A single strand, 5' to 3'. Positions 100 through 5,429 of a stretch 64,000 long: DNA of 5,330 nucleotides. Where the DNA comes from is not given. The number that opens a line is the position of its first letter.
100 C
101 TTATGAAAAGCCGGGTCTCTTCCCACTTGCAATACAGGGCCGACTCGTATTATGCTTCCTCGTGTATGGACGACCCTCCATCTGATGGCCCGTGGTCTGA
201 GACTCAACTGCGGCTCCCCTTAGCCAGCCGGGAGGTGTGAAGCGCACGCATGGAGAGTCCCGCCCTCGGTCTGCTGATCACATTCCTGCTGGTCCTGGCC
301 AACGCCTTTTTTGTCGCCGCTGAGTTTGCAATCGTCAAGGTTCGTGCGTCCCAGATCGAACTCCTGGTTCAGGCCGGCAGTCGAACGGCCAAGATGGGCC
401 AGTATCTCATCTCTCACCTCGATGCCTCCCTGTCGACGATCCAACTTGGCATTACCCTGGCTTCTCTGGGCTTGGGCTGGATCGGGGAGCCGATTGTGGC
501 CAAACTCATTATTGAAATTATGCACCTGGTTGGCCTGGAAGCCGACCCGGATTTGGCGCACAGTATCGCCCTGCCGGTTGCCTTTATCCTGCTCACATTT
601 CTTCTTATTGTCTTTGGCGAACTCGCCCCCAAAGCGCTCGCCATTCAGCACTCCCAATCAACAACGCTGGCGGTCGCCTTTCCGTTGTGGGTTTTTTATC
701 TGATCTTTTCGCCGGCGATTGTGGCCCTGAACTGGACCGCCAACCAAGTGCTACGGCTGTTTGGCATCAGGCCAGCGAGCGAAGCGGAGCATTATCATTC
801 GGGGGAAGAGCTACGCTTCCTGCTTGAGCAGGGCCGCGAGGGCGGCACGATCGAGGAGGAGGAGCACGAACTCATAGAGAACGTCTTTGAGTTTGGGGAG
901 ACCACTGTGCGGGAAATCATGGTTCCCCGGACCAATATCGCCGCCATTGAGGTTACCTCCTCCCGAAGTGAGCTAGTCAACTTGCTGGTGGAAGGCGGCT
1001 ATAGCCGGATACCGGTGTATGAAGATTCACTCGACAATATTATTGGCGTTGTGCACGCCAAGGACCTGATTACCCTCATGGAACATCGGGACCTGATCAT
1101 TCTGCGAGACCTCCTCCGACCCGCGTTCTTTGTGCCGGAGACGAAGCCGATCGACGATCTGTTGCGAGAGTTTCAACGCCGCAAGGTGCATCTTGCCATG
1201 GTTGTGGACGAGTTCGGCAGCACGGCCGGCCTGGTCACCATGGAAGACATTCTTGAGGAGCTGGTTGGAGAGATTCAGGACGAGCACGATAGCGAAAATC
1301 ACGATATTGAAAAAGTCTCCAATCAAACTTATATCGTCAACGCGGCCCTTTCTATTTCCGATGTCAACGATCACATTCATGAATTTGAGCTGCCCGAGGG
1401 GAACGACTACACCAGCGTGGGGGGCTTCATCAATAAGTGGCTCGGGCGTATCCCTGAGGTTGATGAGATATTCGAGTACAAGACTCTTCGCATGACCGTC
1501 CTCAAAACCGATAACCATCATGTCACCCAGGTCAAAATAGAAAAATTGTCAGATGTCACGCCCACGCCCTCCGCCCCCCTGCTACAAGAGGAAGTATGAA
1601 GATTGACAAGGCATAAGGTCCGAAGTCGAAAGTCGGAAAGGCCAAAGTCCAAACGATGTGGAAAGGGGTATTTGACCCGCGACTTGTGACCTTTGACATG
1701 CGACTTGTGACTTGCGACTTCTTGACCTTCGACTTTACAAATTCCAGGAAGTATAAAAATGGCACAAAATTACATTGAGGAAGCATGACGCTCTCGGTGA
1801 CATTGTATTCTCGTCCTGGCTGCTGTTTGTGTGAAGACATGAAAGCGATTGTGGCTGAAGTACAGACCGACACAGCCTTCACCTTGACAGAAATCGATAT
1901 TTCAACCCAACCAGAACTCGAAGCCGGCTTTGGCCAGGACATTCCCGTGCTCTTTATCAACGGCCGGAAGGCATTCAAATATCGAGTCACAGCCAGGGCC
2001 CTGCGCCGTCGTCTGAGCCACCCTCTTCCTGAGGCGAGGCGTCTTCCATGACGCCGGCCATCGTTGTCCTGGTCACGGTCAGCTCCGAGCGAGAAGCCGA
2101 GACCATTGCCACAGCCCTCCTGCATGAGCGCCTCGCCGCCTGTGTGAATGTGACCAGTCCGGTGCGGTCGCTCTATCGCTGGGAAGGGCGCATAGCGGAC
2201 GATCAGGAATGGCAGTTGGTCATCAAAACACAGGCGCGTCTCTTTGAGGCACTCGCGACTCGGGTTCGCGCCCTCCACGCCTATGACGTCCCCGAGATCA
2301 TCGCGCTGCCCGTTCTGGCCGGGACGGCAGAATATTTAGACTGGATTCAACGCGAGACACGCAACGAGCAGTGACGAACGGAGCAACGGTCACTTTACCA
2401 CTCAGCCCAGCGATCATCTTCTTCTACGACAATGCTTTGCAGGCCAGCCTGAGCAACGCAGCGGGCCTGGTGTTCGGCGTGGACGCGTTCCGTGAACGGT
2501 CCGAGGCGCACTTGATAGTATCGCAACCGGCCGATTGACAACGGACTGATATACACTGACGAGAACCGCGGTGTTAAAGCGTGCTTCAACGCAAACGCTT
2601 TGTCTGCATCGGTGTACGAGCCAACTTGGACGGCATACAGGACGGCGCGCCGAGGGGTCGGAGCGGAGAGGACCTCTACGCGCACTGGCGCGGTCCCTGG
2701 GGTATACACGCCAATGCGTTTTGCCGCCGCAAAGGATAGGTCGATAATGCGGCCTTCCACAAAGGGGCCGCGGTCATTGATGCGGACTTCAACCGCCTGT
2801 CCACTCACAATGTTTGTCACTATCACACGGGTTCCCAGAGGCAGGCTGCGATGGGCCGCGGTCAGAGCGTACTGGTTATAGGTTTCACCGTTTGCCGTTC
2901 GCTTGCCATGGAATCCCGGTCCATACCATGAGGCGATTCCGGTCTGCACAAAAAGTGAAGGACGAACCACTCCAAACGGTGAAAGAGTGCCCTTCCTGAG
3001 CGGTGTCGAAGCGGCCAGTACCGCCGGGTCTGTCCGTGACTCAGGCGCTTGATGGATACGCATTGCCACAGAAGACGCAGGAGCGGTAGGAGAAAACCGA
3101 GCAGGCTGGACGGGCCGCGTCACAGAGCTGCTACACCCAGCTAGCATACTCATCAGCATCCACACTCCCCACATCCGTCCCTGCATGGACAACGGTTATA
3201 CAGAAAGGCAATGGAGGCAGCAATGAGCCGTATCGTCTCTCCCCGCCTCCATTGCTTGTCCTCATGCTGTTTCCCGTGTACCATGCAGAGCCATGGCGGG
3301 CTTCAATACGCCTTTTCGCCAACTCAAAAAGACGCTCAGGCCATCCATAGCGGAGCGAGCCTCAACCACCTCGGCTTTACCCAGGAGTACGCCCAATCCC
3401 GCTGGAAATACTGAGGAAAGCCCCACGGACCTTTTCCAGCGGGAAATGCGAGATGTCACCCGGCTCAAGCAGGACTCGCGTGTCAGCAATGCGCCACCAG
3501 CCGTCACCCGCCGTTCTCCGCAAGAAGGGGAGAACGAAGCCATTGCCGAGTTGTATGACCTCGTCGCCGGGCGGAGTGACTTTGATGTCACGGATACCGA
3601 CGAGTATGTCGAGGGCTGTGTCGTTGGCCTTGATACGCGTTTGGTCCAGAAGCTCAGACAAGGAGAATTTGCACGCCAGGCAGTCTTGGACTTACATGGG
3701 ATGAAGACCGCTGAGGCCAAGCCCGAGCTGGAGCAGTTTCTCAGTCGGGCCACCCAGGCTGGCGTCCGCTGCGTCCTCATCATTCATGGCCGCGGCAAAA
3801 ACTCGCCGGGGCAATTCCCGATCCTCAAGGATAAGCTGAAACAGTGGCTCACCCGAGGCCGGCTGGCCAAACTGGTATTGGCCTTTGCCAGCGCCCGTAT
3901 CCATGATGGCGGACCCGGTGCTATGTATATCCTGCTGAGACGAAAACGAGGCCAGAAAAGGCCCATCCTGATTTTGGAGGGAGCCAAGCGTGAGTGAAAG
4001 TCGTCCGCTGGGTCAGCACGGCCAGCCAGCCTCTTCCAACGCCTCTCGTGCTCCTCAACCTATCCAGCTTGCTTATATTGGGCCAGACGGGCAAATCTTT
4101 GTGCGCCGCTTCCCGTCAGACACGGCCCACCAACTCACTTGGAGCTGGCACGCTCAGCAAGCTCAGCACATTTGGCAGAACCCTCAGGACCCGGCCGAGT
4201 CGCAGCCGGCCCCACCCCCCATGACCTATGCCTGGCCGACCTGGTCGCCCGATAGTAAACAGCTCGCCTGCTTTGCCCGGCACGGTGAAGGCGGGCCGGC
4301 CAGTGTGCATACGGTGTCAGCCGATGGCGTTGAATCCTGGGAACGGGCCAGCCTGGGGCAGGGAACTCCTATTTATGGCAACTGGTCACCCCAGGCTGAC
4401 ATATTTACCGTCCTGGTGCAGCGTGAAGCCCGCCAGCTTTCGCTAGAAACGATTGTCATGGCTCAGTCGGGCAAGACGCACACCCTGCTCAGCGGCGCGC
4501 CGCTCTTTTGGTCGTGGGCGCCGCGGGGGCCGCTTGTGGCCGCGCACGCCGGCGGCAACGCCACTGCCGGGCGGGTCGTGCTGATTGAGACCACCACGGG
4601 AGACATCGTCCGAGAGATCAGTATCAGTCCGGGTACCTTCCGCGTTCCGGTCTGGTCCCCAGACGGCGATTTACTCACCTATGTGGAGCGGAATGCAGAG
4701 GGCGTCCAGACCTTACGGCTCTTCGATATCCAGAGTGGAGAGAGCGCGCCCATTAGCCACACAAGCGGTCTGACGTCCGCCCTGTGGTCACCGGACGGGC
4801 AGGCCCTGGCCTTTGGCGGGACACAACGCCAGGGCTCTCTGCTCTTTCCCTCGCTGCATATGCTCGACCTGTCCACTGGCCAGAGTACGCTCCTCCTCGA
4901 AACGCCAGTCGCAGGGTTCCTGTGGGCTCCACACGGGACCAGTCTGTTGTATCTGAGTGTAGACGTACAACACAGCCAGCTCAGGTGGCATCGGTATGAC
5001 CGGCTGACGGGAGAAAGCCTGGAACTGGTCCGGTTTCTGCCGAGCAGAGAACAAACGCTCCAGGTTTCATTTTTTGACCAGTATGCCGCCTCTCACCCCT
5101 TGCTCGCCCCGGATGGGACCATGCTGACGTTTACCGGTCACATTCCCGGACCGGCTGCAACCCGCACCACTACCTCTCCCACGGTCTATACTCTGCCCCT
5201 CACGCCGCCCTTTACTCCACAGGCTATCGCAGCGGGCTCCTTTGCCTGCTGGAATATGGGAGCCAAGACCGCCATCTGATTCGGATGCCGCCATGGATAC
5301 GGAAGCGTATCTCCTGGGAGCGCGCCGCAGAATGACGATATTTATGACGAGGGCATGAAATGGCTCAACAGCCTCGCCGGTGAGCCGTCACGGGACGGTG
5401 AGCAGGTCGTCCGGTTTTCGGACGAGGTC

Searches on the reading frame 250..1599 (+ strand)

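Call 57: search_protein_families(library=pfam, proteins=[window:250-1599:+], max_evalue=0.0001)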
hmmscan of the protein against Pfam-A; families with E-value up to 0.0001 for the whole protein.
window:250-1599:+ (449 aa): 3 families
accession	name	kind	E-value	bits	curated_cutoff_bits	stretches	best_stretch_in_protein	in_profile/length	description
PF01595.25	CNNM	-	5.8e-52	176.4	28.4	1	9-205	1-181/181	Cyclin M transmembrane N-terminal domain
PF03471.22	CorC_HlyC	-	4.6e-19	68.6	27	1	355-433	2-80/81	Transporter associated domain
PF00571.33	CBS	-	1e-17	64.6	24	2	287-339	3-56/57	CBS domain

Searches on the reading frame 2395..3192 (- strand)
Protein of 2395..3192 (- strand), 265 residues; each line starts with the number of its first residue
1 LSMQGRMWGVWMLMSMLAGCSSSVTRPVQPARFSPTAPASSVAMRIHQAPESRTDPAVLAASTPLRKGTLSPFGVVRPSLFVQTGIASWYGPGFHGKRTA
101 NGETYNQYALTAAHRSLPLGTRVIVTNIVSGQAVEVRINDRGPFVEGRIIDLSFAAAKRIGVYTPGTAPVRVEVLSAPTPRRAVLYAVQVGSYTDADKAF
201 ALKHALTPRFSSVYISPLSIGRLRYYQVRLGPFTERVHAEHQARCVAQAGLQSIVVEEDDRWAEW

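Call 57: search_protein_families(library=pfam, proteins=[window:2395-3192:-], max_evalue=0.0001)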
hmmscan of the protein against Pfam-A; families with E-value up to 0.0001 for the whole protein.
window:2395-3192:- (265 aa): 2 families
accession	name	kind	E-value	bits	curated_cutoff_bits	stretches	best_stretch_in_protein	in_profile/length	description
PF03330.24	DPBB_1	-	5.7e-25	87.8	28.8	1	83-172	2-83/83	Lytic transglycolase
PF05036.18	SPOR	-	6.8e-07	30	21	1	186-256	5-75/76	SPOR domain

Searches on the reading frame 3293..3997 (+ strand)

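Call 57: search_protein_families(library=pfam, proteins=[window:3293-3997:+], max_evalue=0.0001)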
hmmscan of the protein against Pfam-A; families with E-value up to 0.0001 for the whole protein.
window:3293-3997:+ (234 aa): 1 family
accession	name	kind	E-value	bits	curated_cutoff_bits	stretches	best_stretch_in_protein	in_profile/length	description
PF01713.27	Smr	-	2e-24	86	25.7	1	132-216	1-77/77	Smr domain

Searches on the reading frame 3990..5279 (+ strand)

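Call 57: search_protein_families(library=pfam, proteins=[window:3990-5279:+], max_evalue=0.0001)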
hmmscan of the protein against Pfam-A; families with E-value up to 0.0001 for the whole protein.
window:3990-5279:+ (429 aa): 3 families
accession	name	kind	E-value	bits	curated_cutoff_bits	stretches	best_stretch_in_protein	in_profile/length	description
PF07676.18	PD40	-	1.4e-10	41.3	20.9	0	82-93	13-24/38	WD40-like Beta Propeller Repeat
PF25174.1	Beta-prop_THOC3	-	1e-07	31.7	305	1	167-279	87-192/272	THOC3 beta-propeller domain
PF00930.27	DPPIV_N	-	6.3e-06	25.6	22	0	221-252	107-138/354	Dipeptidyl peptidase IV (DPP IV) N-terminal region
